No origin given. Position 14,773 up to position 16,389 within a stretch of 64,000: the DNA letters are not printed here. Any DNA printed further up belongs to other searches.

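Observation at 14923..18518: Translationally coupled P-loop NTPase plus 759-aa TPR protein, resembling a split STAND (NB-ARC plus TPR) module with no fused effector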

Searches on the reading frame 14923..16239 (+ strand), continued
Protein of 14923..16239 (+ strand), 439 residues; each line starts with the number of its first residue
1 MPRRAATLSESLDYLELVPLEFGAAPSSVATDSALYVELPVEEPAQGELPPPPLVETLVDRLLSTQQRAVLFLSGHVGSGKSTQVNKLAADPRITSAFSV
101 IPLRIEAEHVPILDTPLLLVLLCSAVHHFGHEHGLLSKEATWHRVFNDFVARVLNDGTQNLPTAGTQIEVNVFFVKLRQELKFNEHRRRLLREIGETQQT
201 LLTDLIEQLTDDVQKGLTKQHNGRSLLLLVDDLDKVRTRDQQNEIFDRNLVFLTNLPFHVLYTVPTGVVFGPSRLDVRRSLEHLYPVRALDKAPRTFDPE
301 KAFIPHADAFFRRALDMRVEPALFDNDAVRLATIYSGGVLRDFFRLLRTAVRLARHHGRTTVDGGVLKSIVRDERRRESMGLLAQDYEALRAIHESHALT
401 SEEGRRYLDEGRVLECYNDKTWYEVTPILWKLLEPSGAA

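Call 28: search_protein_families(library=pfam, proteins=[L053:7118-8941:+, L023:7240-9201:+, L019:7185-10088:+, L033:3935-6043:+, L002:7292-9451:+, L030:4332-6320:+, L064:7168-9798:+], max_evalue=0.01)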
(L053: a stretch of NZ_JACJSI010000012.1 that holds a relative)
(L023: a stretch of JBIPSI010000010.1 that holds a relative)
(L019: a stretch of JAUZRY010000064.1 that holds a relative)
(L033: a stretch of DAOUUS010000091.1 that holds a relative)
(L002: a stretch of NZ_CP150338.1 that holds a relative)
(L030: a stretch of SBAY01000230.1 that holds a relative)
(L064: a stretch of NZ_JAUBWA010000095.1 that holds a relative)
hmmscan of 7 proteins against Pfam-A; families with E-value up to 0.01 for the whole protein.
L053:7118-8941:+ (608 aa): 21 families
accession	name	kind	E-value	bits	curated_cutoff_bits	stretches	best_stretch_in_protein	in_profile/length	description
PF13374.12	TPR_10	-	3.5e-80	262.4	27.5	7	275-315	1-41/42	Tetratricopeptide repeat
PF13424.12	TPR_12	-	8.4e-74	244.2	30.1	4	488-559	5-76/77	Tetratricopeptide repeat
PF24885.1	TPR_NPHP3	-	2e-67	227.5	100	5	276-393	99-216/239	Nephrocystin-3 TPR domain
PF13176.12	TPR_7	-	1.3e-45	150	27.9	7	278-309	1-32/36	Tetratricopeptide repeat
PF00515.34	TPR_1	-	4.4e-42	140.7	27.8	7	362-390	3-31/34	Tetratricopeptide repeat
PF07719.23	TPR_2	-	1.3e-38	128.3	27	7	446-474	3-31/34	Tetratricopeptide repeat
PF13181.12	TPR_8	-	9e-35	116.3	25.7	6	528-558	1-31/34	Tetratricopeptide repeat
PF17874.7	TPR_MalT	-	4.6e-20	72.6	45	2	250-431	15-190/336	MalT-like TPR region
PF13432.12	TPR_16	-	1.5e-19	70.5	32.7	3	496-557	7-60/65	Tetratricopeptide repeat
PF13431.12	TPR_17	-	4.5e-19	67.5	24.4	1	522-548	7-33/34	Tetratricopeptide repeat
PF07721.20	TPR_4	-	1.6e-15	56.4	27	0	447-467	4-24/26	Tetratricopeptide repeat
PF14559.12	TPR_19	-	8.9e-15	55.2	25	2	497-554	2-51/68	Tetratricopeptide repeat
PF13428.12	TPR_14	-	9.1e-15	54.1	23.5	0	280-305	5-30/44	Tetratricopeptide repeat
PF13414.12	TPR_11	-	7.4e-09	35.6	26.8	0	285-306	3-24/42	TPR repeat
PF07720.18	TPR_3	-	4.1e-07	30.4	20.7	0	408-433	7-32/34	Tetratricopeptide repeat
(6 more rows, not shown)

L023:7240-9201:+ (654 aa): 20 families
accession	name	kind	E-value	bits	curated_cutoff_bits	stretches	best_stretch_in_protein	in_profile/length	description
PF13424.12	TPR_12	-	1e-95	314.5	30.1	7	338-409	4-77/77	Tetratricopeptide repeat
PF00515.34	TPR_1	-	5.9e-54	178.2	27.8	7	338-367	2-31/34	Tetratricopeptide repeat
PF13374.12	TPR_10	-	2.4e-44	148.6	27.5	6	378-409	3-34/42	Tetratricopeptide repeat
PF13176.12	TPR_7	-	3.6e-43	142.4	27.9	5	379-413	1-35/36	Tetratricopeptide repeat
PF07719.23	TPR_2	-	3.2e-38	127.1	27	6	339-368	3-32/34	Tetratricopeptide repeat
PF13181.12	TPR_8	-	3e-32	108.4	25.7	3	380-408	4-32/34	Tetratricopeptide repeat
PF10579.15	Rapsyn_N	-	3.7e-20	72.2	23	3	412-452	38-78/80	Rapsyn N-terminal myristoylation and linker region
PF13431.12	TPR_17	-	8.3e-14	51.1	24.4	0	338-358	14-34/34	Tetratricopeptide repeat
PF17874.7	TPR_MalT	-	6.9e-11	42.4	45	1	338-451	41-156/336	MalT-like TPR region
PF13428.12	TPR_14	-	3.4e-10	40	23.5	0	260-287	4-31/44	Tetratricopeptide repeat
PF13414.12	TPR_11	-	8.6e-10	38.6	26.8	1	344-367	1-24/42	TPR repeat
PF13174.12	TPR_6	-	1e-09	38.9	26.3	0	259-287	2-30/33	Tetratricopeptide repeat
PF14938.12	SNAP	-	2.1e-09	37.7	25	1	344-479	42-177/282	Soluble NSF attachment protein, SNAP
PF24885.1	TPR_NPHP3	-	1.2e-08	35.1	100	2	214-331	96-217/239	Nephrocystin-3 TPR domain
PF04212.24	MIT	-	4.4e-07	30.3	30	0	460-490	7-37/66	MIT (microtubule interacting and transport) domain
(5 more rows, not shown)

L019:7185-10088:+ (968 aa): 24 families
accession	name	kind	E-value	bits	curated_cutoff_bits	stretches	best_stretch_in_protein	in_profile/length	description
PF07719.23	TPR_2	-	7.7e-25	85.4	27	3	783-812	4-33/34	Tetratricopeptide repeat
PF00515.34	TPR_1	-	2.4e-24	84.5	27.8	2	783-813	4-34/34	Tetratricopeptide repeat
PF13414.12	TPR_11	-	1.9e-19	69.5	26.8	2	721-760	3-42/42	TPR repeat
PF13181.12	TPR_8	-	2.6e-18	65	25.7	2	783-812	4-33/34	Tetratricopeptide repeat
PF00027.35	cNMP_binding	-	3.2e-17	62.7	27.5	1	861-942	4-85/89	Cyclic nucleotide-binding domain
PF13431.12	TPR_17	-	3.4e-16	58.5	24.4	2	769-799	2-32/34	Tetratricopeptide repeat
PF13428.12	TPR_14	-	4.1e-12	46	23.5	1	783-820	4-41/44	Tetratricopeptide repeat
PF13424.12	TPR_12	-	4.9e-12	46.3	30.1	1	748-809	5-74/77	Tetratricopeptide repeat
PF13432.12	TPR_16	-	1e-10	42.3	32.7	1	716-780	1-65/65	Tetratricopeptide repeat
PF13371.12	TPR_9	-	6.4e-10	39.4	35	1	754-822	3-67/73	Tetratricopeptide repeat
PF14559.12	TPR_19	-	3.5e-09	37.3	25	1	768-818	13-66/68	Tetratricopeptide repeat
PF13374.12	TPR_10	-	8.9e-08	32.4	27.5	0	783-809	5-31/42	Tetratricopeptide repeat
PF13191.12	AAA_16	-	3.8e-07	31.2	32.6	1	269-392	25-159/167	AAA ATPase domain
PF13176.12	TPR_7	-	4.8e-07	29.8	27.9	0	784-810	3-29/36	Tetratricopeptide repeat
PF13174.12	TPR_6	-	1.6e-06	28.8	26.3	0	783-811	3-31/33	Tetratricopeptide repeat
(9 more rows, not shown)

L033:3935-6043:+ (703 aa): 33 families (the best 25 are shown)
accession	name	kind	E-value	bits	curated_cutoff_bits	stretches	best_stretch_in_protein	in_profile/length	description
PF00515.34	TPR_1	-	2.1e-144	464.5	27.8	13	635-668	1-34/34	Tetratricopeptide repeat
PF13414.12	TPR_11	-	4.6e-113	369.1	26.8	12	506-547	1-42/42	TPR repeat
PF07719.23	TPR_2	-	8.7e-113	359.7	27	13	635-668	1-34/34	Tetratricopeptide repeat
PF13181.12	TPR_8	-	3.5e-99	317.1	25.7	12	635-667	1-33/34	Tetratricopeptide repeat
PF13431.12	TPR_17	-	8.5e-80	256.9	24.4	11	624-656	2-34/34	Tetratricopeptide repeat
PF13432.12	TPR_16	-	1.6e-65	217.5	32.7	8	606-668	2-64/65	Tetratricopeptide repeat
PF13371.12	TPR_9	-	3.9e-58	193.8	35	11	610-671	4-65/73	Tetratricopeptide repeat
PF13424.12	TPR_12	-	3.4e-57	191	30.1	9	430-494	2-74/77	Tetratricopeptide repeat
PF13428.12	TPR_14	-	5.7e-42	138.3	23.5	3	644-677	10-43/44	Tetratricopeptide repeat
PF13174.12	TPR_6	-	6.5e-40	133.5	26.3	1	603-634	2-33/33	Tetratricopeptide repeat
PF14559.12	TPR_19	-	2.2e-31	108.4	25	4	649-695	5-51/68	Tetratricopeptide repeat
PF13374.12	TPR_10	-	1.4e-27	95.3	27.5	1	431-460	2-31/42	Tetratricopeptide repeat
PF25575.1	TPR_BSK1_C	-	2.9e-19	69.5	42.2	0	262-331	43-113/118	Serine/threonine-protein kinase BSK1-like, TPR repeats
PF25063.1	ARM_TT21_C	-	6.2e-19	69.1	35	2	373-432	105-164/209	Tetratricopeptide repeat protein 21 C-terminal ARM domain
PF01239.28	PPTA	-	1e-16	59.9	29.5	0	652-673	2-23/32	Protein prenyltransferase alpha subunit repeat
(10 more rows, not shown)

L002:7292-9451:+ (720 aa): 5 families
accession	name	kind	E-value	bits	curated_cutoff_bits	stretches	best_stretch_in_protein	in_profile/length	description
PF17874.7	TPR_MalT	-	1.3e-09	38.3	45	2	307-430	40-169/336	MalT-like TPR region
PF14559.12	TPR_19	-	8.8e-06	26.4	25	0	357-426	3-68/68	Tetratricopeptide repeat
PF07719.23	TPR_2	-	1.2e-05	25.5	27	0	351-375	7-31/34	Tetratricopeptide repeat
PF09976.15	TPR_21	-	4.4e-05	23.7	25.5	1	670-720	146-192/193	Tetratricopeptide repeat-like domain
PF13424.12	TPR_12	-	6.7e-05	23.4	30.1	1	352-411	10-73/77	Tetratricopeptide repeat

L030:4332-6320:+ (663 aa): 29 families (the best 25 are shown)
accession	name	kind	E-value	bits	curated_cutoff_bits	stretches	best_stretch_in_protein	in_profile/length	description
PF13424.12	TPR_12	-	2.4e-88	290.9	30.1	7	283-355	3-77/77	Tetratricopeptide repeat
PF00515.34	TPR_1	-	7.7e-73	238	27.8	10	326-354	4-32/34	Tetratricopeptide repeat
PF13374.12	TPR_10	-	2.7e-57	189.7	27.5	7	283-315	2-34/42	Tetratricopeptide repeat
PF13176.12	TPR_7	-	1.1e-53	175.2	27.9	9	566-595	2-31/36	Tetratricopeptide repeat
PF07719.23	TPR_2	-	1.8e-52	171.6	27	6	248-275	6-33/34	Tetratricopeptide repeat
PF13181.12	TPR_8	-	5.2e-51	166.9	25.7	7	327-355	5-33/34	Tetratricopeptide repeat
PF13414.12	TPR_11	-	1e-36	124.7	26.8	5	250-274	1-25/42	TPR repeat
PF17874.7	TPR_MalT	-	1e-29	104.4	45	5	447-555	44-154/336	MalT-like TPR region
PF13428.12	TPR_14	-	1.5e-25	87.5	23.5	0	251-274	9-32/44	Tetratricopeptide repeat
PF13432.12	TPR_16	-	2.7e-24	85.7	32.7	5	250-312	4-60/65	Tetratricopeptide repeat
PF14938.12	SNAP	-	2.9e-20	73.3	25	3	252-352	44-144/282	Soluble NSF attachment protein, SNAP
PF13174.12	TPR_6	-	7.4e-15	54.9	26.3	0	249-271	6-28/33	Tetratricopeptide repeat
PF24885.1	TPR_NPHP3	-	4.3e-10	39.8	100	1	248-357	104-217/239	Nephrocystin-3 TPR domain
PF10602.15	RPN7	-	8.7e-10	39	29.6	0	566-637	39-107/174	26S proteasome subunit RPN7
PF14559.12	TPR_19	-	1.3e-09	38.6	25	0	255-312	3-54/68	Tetratricopeptide repeat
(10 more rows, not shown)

L064:7168-9798:+ (877 aa): 8 families
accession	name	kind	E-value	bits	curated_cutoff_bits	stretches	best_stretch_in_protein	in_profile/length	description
PF13424.12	TPR_12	-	2.1e-29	101.9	30.1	2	273-323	5-57/77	Tetratricopeptide repeat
PF13374.12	TPR_10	-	7.6e-29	99.3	27.5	0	678-712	1-36/42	Tetratricopeptide repeat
PF21747.2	YpoC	-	2.8e-15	56.7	27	0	581-627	6-52/111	YpoC-like protein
PF04212.24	MIT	-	4.3e-13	49.6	30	0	512-532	15-35/66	MIT (microtubule interacting and transport) domain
PF23363.1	DUF7089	-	1.1e-10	41.8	27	0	537-599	126-187/258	Family of unknown function (DUF7089)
PF07742.17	BTG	-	2.6e-08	34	23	0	596-679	10-95/117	BTG family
PF16546.10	SGTA_dimer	-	4.2e-05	23.7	26.8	0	553-568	20-35/67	Homodimerisation domain of SGTA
PF13676.11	TIR_2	-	0.0084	17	28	0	299-367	11-76/122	TIR domain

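Call 46: search_solved_structures(query=A1, max_evalue=10, show_alignments=2)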
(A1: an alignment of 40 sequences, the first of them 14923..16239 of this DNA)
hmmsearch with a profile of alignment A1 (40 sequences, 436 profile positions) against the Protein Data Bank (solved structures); distinct sequences matched with E-value up to 10: 71 (the best 60 are shown).
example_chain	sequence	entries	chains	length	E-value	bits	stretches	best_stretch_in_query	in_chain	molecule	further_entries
8yl6_C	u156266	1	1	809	0.0078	18.2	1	50-104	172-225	Probable disease resistance protein At5g66900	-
3llm_A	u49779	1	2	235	0.0079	18.2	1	14-94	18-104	ATP-dependent RNA helicase A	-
7z15_K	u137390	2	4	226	0.021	16.8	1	57-89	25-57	Alpha-D-ribose 1-methylphosphonate 5-triphosphate synthase subunit PhnL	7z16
9qhx_C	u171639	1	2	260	0.037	16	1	48-86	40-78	ABC transporter ATP-binding protein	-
9qhw_C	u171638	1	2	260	0.037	16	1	48-86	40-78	ABC transporter ATP-binding protein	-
9qhj_C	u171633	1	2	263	0.038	16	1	48-86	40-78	Probable o-antigen/lipopolysaccharide transport ATP-binding protein ABC transporter RfbE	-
9qfx_C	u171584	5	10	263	0.038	16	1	48-86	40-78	ABC transporter ATP-binding protein | Probable o-antigen/lipopolysaccharide transport ATP-binding protein ABC transporter RfbE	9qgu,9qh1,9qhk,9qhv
8w6i_B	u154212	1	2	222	0.053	15.5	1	63-86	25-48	Cell division ATP-binding protein FtsE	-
8hd0_A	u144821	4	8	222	0.057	15.4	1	63-86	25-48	Cell division ATP-binding protein FtsE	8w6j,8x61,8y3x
9iue_5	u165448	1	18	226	0.059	15.4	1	63-86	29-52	Cell division ATP-binding protein FtsE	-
8ymc_A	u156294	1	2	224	0.059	15.3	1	63-86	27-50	Cell division ATP-binding protein FtsE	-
28zt_A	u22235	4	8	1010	0.078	14.9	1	14-94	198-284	ATP-dependent RNA helicase A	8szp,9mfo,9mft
8tzj_A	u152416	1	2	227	0.089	14.8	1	63-88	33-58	Cell division ATP-binding protein FtsE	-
8tzk_A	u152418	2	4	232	0.092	14.7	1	63-88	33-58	Cell division ATP-binding protein FtsE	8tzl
8i6r_B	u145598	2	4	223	0.093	14.7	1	65-89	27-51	Cell division ATP-binding protein FtsE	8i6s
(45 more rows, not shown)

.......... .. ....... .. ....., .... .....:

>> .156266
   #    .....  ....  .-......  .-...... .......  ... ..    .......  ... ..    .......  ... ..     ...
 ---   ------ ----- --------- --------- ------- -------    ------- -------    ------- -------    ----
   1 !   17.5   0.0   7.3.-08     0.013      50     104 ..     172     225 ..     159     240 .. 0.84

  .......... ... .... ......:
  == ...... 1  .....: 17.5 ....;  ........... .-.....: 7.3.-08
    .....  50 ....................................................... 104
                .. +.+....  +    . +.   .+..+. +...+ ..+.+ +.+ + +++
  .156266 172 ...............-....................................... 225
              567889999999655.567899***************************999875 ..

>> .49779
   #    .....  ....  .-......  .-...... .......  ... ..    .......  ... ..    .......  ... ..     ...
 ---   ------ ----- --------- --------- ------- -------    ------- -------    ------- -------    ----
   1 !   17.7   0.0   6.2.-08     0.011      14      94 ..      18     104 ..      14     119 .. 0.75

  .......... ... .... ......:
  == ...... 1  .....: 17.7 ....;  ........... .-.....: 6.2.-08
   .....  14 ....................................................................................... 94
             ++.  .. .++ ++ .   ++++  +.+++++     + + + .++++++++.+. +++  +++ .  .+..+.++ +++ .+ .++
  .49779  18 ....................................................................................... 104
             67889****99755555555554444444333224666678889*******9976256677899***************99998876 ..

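Call 47: find_encoding_contigs(protein=P0005, flank=8000, max_places=2)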
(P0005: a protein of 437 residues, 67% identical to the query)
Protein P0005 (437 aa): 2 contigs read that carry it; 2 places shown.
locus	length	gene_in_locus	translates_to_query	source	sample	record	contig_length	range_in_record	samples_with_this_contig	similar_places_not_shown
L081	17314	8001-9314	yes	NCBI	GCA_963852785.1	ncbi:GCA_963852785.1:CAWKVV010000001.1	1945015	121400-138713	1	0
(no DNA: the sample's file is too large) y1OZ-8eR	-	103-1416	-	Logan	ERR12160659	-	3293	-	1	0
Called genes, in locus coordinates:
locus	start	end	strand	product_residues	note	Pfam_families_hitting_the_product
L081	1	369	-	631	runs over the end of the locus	PF02366:PMT (weak), PF13231:PMT_2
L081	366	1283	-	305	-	-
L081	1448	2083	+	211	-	PF02798:GST_N, PF13417:GST_N_3, PF13409:GST_N_2, PF00043:GST_C, PF14497:GST_C_3 (faint)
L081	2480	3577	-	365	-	PF01553:Acyltransferase, PF16076:Acyltransf_C (weak)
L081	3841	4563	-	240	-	PF00702:Hydrolase, PF13419:HAD_2 (weak), PF13242:Hydrolase_like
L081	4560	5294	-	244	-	PF13580:SIS_2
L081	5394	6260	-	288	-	PF02739:5_3_exonuc_N, PF01367:5_3_exonuc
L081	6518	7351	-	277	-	-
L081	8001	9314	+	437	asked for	-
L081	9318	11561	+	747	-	PF13424:TPR_12 (faint), PF07719:TPR_2 (faint), PF14559:TPR_19 (faint)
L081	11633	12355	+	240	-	-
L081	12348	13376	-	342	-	PF10092:DUF2330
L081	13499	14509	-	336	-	PF02463:SMC_N (faint), PF11398:DUF2813 (faint), PF13175:AAA_15 (weak), PF13476:AAA_23 (faint), PF13304:AAA_21, PF13175:AAA_15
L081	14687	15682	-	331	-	PF00288:GHMP_kinases_N, PF08544:GHMP_kinases_C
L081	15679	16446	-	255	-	PF00483:NTP_transferase, PF12804:NTP_transf_3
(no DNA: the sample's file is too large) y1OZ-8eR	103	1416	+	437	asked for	-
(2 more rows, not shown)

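Call 56: fold_search(model_id=the predicted structure, library=pdb)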
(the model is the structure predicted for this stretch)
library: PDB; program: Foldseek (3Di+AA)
matches with E <= 10: 1041; with E <= 0.001: 84
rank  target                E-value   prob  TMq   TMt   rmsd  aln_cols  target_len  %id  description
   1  2qby_A                1.6e-07  1.00  0.40  0.47  10.5       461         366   11  Crystal structure of a heterodimer of Cdc6/Orc1 initiators bound to origin DNA (from S. solfataricus) (released 2007-09-11)
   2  7jgr_G                1.0e-06  1.00  0.40  0.46  14.2       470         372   13  Structure of Drosophila ORC bound to DNA (84 bp) and Cdc6 (released 2020-09-09)
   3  1w5t_A                2.9e-06  1.00  0.37  0.40  11.7       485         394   12  Structure of the Aeropyrum Pernix ORC2 protein (ADPNP-ADP complexes) (released 2004-10-05)
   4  2v1u_A                4.4e-06  1.00  0.36  0.40  12.1       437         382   15  STRUCTURE OF THE AEROPYRUM PERNIX ORC1 PROTEIN IN COMPLEX WITH DNA (released 2007-09-18)
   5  7jk5_A                1.4e-05  1.00  0.34  0.38  16.5       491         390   12  Structure of Drosophila ORC bound to DNA (released 2020-09-09)
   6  7jgr_A                1.6e-05  1.00  0.36  0.39  15.7       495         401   12  Structure of Drosophila ORC bound to DNA (84 bp) and Cdc6 (released 2020-09-09)
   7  2a5y_C                2.2e-05  1.00  0.35  0.40   9.6       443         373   11  Structure of a CED-4/CED-9 complex (released 2005-10-11)
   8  8glw_A                5.1e-05  1.00  0.37  0.34  12.3       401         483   13  CryoEM structure of the TnsC(1-503)-TnsD(1-318)-DNA complex in a 7:2:1 stoichiometry from E. coli Tn7 (released 2024-07-31)
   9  8glu_G                5.4e-05  1.00  0.36  0.39  10.4       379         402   13  CryoEM structure of TnsC(1-503) bound to TnsD(1-318) from E.coli Tn7 (released 2024-07-31)
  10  7jpo_A                5.6e-05  1.00  0.32  0.39  16.5       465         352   11  ORC-O1AAA: Human Origin Recognition Complex (ORC) with dynamic/unresolved ORC2 WH (released 2020-09-02)
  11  8glw_C                6.3e-05  1.00  0.36  0.40   9.9       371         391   14  CryoEM structure of the TnsC(1-503)-TnsD(1-318)-DNA complex in a 7:2:1 stoichiometry from E. coli Tn7 (released 2024-07-31)
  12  7mbw_A                7.0e-05  1.00  0.38  0.35  14.2       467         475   12  Crystal structure of TnsC(1-503)A225V (released 2022-02-23)
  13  9emc_D                7.0e-05  1.00  0.31  0.37  10.6       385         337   12  RUVBL1/2 in complex with ATP (released 2024-05-15)
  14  4ww4_A                8.1e-05  1.00  0.33  0.35  13.6       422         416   14  Double-heterohexameric rings of full-length Rvb1(ADP)/Rvb2(ADP) (released 2015-02-18)
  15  8glu_F                8.6e-05  1.00  0.37  0.39  11.4       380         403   13  CryoEM structure of TnsC(1-503) bound to TnsD(1-318) from E.coli Tn7 (released 2024-07-31)
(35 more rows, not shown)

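Call 60: find_encoding_contigs(protein=P0092, flank=8000, max_places=1)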
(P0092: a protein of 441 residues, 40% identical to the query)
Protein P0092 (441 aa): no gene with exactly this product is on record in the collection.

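Call 61: find_encoding_contigs(protein=P0100, flank=8000, max_places=1)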
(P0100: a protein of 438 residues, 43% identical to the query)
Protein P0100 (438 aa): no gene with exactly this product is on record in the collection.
